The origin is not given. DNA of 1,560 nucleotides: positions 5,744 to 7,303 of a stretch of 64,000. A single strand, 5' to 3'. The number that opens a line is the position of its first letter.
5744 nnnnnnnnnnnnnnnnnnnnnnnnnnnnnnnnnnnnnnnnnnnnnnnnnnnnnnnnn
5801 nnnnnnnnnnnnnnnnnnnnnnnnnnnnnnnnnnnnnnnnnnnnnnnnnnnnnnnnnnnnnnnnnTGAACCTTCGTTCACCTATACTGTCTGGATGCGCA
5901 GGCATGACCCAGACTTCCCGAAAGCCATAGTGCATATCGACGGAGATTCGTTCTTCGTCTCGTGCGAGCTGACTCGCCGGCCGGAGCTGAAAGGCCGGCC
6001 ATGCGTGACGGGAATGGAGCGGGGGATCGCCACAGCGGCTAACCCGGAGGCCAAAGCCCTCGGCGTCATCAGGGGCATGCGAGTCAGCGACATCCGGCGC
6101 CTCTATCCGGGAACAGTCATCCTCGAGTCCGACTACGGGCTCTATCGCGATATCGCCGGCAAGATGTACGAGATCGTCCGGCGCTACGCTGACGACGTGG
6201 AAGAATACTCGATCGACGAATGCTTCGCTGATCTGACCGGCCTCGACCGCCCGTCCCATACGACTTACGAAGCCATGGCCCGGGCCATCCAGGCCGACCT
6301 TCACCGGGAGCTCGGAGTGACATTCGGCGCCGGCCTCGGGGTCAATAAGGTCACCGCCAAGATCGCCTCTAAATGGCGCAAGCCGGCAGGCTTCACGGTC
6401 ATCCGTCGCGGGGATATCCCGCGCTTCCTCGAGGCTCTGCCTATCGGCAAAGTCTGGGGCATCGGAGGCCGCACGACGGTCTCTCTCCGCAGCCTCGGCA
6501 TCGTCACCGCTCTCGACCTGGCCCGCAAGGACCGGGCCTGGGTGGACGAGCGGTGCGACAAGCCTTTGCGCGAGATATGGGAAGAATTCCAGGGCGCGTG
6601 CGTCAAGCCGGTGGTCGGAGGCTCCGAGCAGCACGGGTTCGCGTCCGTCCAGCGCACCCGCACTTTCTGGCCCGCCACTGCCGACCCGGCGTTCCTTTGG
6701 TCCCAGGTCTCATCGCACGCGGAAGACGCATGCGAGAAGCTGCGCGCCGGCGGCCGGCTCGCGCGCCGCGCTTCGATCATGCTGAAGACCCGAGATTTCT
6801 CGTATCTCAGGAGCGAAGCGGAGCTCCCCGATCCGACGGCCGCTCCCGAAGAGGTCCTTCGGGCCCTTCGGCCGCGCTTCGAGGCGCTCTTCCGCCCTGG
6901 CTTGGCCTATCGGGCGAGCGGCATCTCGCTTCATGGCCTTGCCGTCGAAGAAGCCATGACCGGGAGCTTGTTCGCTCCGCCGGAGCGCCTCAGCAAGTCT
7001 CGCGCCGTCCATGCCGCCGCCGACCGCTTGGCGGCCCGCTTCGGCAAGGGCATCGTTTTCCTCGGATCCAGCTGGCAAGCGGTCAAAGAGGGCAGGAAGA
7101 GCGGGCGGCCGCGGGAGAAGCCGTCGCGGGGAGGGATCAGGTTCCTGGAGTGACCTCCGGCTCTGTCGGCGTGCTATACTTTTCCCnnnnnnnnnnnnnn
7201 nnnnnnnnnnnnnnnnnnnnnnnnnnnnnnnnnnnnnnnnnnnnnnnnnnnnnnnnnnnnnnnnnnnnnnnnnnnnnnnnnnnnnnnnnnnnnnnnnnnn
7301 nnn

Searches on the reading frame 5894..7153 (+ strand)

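Call 52: search_protein_families(library=pfam, proteins=[window:5894-7153:+], max_evalue=0.001)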
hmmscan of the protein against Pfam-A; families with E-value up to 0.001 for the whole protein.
window:5894-7153:+ (419 aa): 3 families
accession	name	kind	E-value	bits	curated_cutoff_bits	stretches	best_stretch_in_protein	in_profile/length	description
PF00817.25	IMS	-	3.1e-39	134.7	23.2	1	15-160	1-148/148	impB/mucB/samB family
PF11799.13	IMS_C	-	1.7e-15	57.8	20.7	1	251-355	3-105/109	impB/mucB/samB family C-terminal domain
PF11798.14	IMS_HHH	-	2.1e-07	31.2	24.4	1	173-203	2-32/32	IMS family HHH motif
